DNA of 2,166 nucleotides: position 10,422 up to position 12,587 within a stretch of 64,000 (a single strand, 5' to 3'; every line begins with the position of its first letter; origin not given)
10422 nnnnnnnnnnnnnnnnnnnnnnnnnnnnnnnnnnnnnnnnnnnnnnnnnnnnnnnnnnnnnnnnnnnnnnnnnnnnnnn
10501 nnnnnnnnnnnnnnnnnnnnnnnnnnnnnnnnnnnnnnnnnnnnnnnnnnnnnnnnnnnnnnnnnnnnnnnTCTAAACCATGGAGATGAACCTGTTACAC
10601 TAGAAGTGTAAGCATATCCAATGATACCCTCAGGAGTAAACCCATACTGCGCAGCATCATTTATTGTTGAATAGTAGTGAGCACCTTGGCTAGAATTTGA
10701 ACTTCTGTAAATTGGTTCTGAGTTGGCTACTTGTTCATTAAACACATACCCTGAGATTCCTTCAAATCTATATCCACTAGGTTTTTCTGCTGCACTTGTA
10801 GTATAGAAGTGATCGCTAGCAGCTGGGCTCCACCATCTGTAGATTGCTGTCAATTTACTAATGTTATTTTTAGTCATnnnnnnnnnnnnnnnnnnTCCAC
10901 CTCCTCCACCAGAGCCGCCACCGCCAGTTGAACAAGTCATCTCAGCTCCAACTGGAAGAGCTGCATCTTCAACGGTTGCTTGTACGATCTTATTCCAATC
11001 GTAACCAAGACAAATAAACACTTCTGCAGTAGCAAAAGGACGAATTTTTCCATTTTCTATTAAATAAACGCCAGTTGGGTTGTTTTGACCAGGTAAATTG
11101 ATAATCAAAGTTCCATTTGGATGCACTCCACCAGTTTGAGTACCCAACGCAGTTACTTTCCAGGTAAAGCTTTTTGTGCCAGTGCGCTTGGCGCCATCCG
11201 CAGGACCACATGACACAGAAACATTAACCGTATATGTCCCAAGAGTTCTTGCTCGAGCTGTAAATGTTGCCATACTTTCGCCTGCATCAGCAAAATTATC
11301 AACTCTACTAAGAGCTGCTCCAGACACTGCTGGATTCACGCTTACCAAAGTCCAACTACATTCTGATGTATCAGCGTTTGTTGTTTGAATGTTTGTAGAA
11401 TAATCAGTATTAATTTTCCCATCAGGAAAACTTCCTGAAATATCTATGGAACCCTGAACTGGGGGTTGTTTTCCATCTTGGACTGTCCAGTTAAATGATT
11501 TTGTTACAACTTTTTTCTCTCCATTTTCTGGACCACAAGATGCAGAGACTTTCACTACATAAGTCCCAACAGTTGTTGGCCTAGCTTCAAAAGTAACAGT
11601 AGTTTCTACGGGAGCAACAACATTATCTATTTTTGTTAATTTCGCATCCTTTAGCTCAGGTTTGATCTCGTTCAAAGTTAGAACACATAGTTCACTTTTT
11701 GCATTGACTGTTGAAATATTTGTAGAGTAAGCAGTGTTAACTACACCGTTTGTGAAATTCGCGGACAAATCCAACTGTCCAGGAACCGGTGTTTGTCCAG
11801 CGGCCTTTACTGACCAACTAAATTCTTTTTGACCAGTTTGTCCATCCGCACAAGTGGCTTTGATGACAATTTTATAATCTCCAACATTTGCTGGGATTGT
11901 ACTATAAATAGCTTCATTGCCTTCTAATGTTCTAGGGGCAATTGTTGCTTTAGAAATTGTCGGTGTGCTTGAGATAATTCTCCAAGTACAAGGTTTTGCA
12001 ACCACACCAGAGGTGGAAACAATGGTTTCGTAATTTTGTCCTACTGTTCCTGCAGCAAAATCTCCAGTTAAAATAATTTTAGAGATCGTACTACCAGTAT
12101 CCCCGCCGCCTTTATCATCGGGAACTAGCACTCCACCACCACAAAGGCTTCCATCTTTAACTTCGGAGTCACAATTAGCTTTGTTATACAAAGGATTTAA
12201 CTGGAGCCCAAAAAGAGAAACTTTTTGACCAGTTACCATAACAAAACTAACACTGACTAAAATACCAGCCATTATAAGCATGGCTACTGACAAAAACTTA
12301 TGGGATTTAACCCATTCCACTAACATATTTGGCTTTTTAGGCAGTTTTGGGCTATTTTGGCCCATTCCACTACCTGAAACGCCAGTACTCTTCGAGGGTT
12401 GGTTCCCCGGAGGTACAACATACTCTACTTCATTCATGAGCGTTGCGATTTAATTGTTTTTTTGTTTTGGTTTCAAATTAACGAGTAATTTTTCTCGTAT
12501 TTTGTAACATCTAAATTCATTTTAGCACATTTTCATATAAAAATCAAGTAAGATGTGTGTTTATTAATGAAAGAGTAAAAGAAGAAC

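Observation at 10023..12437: Modular giant surface protein: signal-anchor, tandem Ig-like repeats, poly-G/S linker and five DHFYT-motif repeats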

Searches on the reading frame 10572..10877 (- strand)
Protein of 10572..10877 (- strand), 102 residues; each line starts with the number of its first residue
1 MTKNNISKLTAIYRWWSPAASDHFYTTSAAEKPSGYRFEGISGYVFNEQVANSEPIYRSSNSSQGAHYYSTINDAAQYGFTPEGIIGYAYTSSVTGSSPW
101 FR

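Call 70: search_protein_families(library=pfam, proteins=[window:10572-10877:-], max_evalue=0.01)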
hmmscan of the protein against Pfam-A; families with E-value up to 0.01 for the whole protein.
window:10572-10877:- (102 aa): 1 family
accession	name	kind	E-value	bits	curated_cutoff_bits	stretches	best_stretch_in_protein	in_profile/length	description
PF18885.6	DUF5648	-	1.4e-17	64.7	25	1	35-102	29-98/134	Domain of unknown function (DUF5648)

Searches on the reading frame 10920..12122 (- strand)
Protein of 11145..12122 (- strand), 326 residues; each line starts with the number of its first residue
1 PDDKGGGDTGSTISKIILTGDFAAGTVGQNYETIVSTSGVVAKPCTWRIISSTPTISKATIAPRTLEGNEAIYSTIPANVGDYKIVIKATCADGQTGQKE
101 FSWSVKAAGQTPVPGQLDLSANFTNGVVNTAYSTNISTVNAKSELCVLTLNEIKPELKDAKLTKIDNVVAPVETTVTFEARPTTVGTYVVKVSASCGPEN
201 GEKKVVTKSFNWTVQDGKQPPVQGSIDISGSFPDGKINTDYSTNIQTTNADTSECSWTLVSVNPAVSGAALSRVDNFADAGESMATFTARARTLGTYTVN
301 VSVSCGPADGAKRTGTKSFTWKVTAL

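Call 35: search_protein_families(library=pfam, proteins=[window:11145-12122:-], max_evalue=10)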
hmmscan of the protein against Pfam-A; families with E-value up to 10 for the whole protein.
window:11145-12122:- (326 aa): 4 families
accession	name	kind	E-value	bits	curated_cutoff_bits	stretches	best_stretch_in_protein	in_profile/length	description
PF04234.18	CopC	-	0.0046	18.4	23.3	0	280-320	51-91/92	CopC domain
PF07495.19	Y_Y_Y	-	0.017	15.5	26.6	1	76-106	33-63/65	Y_Y_Y domain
PF18224.6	ToxB_N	-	0.02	15.4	25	1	181-197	28-44/61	ToxB N-terminal domain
PF24063.1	DUF7363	-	0.097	13.7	28.3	0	263-304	55-96/107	Domain of unknown function (DUF7363)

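Call 42: predict_structure(alignment_id=A3)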
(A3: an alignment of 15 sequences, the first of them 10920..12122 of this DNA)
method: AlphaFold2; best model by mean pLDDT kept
length: 401 residues; sequences in the alignment: 15
mean_pLDDT: 74.5   pTM: 0.37
mean pLDDT of the five models: 74.5, 73.3, 72.5, 72.2, 72.1
residues with pLDDT >= 90: 138; 70-90: 146; 50-70: 19; < 50: 98
segments of 3 or more residues with pLDDT < 50: 1-12, 110-114, 219-223, 328-401
pLDDT, mean of each block of 10 residues (from residue 1): 37 70 86 87 92 92 86 93 93 89 78 68 85 90 87 93 73 86 89 88 88 72 69 86 88 86 92 72 90 86 87 89 66 34 35 36 38 36 36 35 25
secondary structure, 60 per line:
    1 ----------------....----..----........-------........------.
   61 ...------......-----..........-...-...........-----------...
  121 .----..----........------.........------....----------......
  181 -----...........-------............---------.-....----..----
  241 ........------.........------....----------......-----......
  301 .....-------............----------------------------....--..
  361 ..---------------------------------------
elements in order: E17-20 E31-38 E46-53 E60-63 E70-75 E81-90 E96-106 E118-121 E132-139 E146-154 E161-164 E175-180 E186-196 E204-215 E227-230 E241-248 E255-263 E270-273 E284-289 E295-305 E313-324 E353-356 E359-362

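Call 45: fold_search(model_id=the predicted structure, library=pdb)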
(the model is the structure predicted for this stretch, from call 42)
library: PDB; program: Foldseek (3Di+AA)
matches with E <= 10: 1996; with E <= 0.001: 1069
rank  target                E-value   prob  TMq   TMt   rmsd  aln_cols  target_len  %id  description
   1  4u7m                  8.0e-10  1.00  0.18  0.23  30.6       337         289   11  LRIG1 extracellular domain: Structure and Function Analysis (released 2015-04-08)
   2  6zr7_AAA              1.6e-09  1.00  0.17  0.22  29.3       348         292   12  X-ray structure of human Dscam Ig7-Ig9 (released 2020-12-30)
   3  7k0x_A                1.7e-09  1.00  0.19  0.23  22.9       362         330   13  Marsupial T cell receptor Spl_145 (released 2021-03-24)
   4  6efy_A                2.4e-09  1.00  0.18  0.23  28.2       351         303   10  Crystal Structure of DIP-Alpha Ig1-3 (released 2018-11-28)
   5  5xwu_C                2.5e-09  1.00  0.18  0.23  23.1       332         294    8  Crystal structure of PTPdelta Ig1-Ig3 in complex with SALM2 LRR-Ig (released 2018-06-06)
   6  4y61_A                4.4e-09  1.00  0.24  0.25  22.4       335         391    9  Crystal structure of the complex between Slitrk2 LRR1 and PTP delta Ig1-Fn1 (released 2015-06-03)
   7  7som_D                5.4e-09  1.00  0.21  0.08  31.0       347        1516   14  Ciliary C2 central pair apparatus isolated from Chlamydomonas reinhardtii (released 2022-04-13)
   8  7ahs_B                7.0e-09  1.00  0.16  0.21  30.9       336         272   11  titin-N2A Ig81-Ig83 (released 2021-03-24)
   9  7ahs_A                8.5e-09  1.00  0.15  0.21  30.1       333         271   10  titin-N2A Ig81-Ig83 (released 2021-03-24)
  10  5t4n_B                1.5e-08  1.00  0.19  0.21  33.6       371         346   13  Crystal Structure of Human Protocadherin-15 EC3-5 D414A Variant (released 2017-02-22)
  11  7a7d_a                1.8e-08  1.00  0.19  0.15  40.9       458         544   10  Cadherin fit into cryo-ET map (released 2020-12-23)
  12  4aq1_A                1.9e-08  1.00  0.21  0.14  15.8       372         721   11  Structure of the SbsB S-layer protein of Geobacillus stearothermophilus PV72p2 in complex with nanobody KB6 (released 2012-06-13)
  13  7n6g_1L               1.9e-08  1.00  0.19  0.15  31.1       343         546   10  C1 of central pair (released 2022-05-18)
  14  6e57_D                1.9e-08  1.00  0.16  0.16  18.6       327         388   14  Bacteroides ovatus mixed-linkage glucan utilization locus (MLGUL) SGBP-B in complex with mixed-linkage heptasaccharide (released 2019-05-29)
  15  9h71_A                2.0e-08  1.00  0.20  0.27  19.8       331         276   13  KIT123-KITbp complex (Domains D1-3 of the human receptor tyrosine kinase KIT complexed with the de novo designed minib (released 2026-01-21)
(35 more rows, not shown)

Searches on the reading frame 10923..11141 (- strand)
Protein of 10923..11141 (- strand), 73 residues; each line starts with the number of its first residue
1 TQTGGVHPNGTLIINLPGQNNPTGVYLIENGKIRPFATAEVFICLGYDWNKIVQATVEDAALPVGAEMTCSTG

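Call 33: find_homologous_proteins(query=window:10923-11141:-, max_evalue=0.01)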
Query seq(73 aa): no candidate shares three 5-residue words with the query. No homologue found.

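Call 35: search_protein_families(library=pfam, proteins=[window:10923-11141:-], max_evalue=10)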
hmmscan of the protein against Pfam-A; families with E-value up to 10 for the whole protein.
seq(73 aa): 0 families

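Call 41: search_solved_structures(query=A4, max_evalue=10, show_alignments=2)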
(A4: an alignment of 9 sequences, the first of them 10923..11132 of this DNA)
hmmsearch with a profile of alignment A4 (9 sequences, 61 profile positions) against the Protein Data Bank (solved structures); distinct sequences matched with E-value up to 10: 3.
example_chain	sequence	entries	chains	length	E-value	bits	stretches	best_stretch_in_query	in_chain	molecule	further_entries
5fa9_A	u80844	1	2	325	0.18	14.8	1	13-48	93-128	Peptide methionine sulfoxide reductase MsrA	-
4y89_A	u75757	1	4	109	0.24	14.4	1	1-19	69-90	Carcinoembryonic antigen-related cell adhesion molecule 7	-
6y93_A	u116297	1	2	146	1.1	12.3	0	14-32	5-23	Nucleoid occlusion protein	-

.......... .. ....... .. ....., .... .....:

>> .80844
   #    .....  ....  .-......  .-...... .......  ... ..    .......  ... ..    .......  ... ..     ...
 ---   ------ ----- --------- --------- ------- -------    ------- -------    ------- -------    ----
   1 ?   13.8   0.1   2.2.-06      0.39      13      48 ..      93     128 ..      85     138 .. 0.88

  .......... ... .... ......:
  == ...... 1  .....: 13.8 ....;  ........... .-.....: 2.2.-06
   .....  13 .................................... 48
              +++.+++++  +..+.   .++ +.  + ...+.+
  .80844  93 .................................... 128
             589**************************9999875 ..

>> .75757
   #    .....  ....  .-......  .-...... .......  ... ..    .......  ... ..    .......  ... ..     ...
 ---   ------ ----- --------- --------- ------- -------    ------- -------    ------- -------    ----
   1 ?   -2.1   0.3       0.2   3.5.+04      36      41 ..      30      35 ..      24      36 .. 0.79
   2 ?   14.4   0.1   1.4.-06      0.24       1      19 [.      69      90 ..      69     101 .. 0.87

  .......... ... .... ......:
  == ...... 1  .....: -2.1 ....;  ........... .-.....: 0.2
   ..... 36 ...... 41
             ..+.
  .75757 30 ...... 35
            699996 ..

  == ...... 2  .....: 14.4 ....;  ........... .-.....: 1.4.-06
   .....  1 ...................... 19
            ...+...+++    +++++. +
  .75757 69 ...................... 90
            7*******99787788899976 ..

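Call 49: search_protein_representatives(alignment_id=A4)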
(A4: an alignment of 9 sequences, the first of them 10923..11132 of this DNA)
Query: 9 sequences, 61 profile positions. Proteins with E-value up to 0.001 (for the whole library): 6391; up to 1e-10: 2969; up to 1e-30: 583. The best 150 are listed.
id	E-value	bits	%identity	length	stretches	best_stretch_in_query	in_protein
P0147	4.2e-212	702.3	-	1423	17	4-58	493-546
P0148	4.8e-127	429.9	-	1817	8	1-59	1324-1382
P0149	6.7e-125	423.0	-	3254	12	2-58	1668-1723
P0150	5.2e-124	420.2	-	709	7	1-61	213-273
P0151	1.5e-118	402.7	-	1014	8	1-60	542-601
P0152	1.1e-111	380.7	-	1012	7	1-60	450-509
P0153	5.4e-107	365.7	-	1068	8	2-55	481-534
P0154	3.3e-104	356.7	-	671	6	1-61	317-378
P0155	1.9e-103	354.3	-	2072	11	7-60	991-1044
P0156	6.3e-103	352.6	-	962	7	1-60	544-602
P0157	8.7e-96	329.8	-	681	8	4-60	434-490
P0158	1.3e-93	322.8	-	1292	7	1-61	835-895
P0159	3.2e-93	321.6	-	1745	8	2-60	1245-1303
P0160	1.7e-78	274.4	-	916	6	2-61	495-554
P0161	1.3e-77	271.6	-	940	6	1-61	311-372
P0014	1.4e-45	168.9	-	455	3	1-61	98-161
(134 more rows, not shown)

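Call 51: search_protein_families(library=pfam, alignment_id=A5, max_evalue=0.00001)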
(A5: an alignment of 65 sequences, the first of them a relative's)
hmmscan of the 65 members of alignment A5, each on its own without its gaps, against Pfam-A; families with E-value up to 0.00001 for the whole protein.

A. member 1, P0150 (709 aa): 1 family
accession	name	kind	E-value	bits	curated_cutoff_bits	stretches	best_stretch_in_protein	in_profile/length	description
PF08486.15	SpoIID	-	1.5e-11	45.2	23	1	520-616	3-97/97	Stage II sporulation protein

B. families by the number of members that match (of 65 scanned): 27 families (the first 25 are shown)
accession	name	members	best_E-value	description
PF01510.30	Amidase_2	16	1e-19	N-acetylmuramoyl-L-alanine amidase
PF08486.15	SpoIID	15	1.8e-15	Stage II sporulation protein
PF00082.27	Peptidase_S8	8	1.5e-64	Subtilase family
PF01551.29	Peptidase_M23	3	5.4e-22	Peptidase family M23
PF22148.1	Fervidolysin_NPro-like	3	4.7e-15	Fervidolysin N-terminal prodomain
PF05108.18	T7SS_ESX1_EccB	2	8.8e-17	Type VII secretion system ESX-1, transport TM domain B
PF10342.15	Kre9_KNH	2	1.4e-14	Kre9/KNH-like N-terminal Ig-like domain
PF05345.18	He_PIG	1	3.1e-35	Putative Ig domain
PF07705.17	CARDB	1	5.8e-33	CARDB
PF00188.32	CAP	1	9e-23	Cysteine-rich secretory protein family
PF08310.17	LGFP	1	2.2e-20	LGFP repeat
PF00565.23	SNase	1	5.7e-19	Staphylococcal nuclease homologue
PF05257.22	CHAP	1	1.3e-14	CHAP domain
PF16410.10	DUF5018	1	5.9e-14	Domain of unknown function (DUF5018)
PF01832.25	Glucosaminidase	1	2.3e-12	Mannosyl-glycoprotein endo-beta-N-acetylglucosaminidase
PF00877.26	NLPC_P60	1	8.1e-12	NlpC/P60 family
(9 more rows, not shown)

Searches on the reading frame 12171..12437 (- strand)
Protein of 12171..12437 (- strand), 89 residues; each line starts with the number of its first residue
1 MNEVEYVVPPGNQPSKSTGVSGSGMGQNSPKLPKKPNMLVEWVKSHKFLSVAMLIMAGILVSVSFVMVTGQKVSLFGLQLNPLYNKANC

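Call 66: find_related_loci(query=A6, collection=metagenome_contigs, flank=5000)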
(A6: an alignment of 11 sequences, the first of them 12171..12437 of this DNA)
Query A6 (89 aa) in metagenome_contigs; peptide patterns used: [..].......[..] (x = any residue, [..] = any of these).
29 stretches matched a pattern; 1 encode a relative of the query (tblastn E <= 1e-3); 1 distinct loci.
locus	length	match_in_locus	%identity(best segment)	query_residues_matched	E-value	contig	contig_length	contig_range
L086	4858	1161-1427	98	1-89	5e-58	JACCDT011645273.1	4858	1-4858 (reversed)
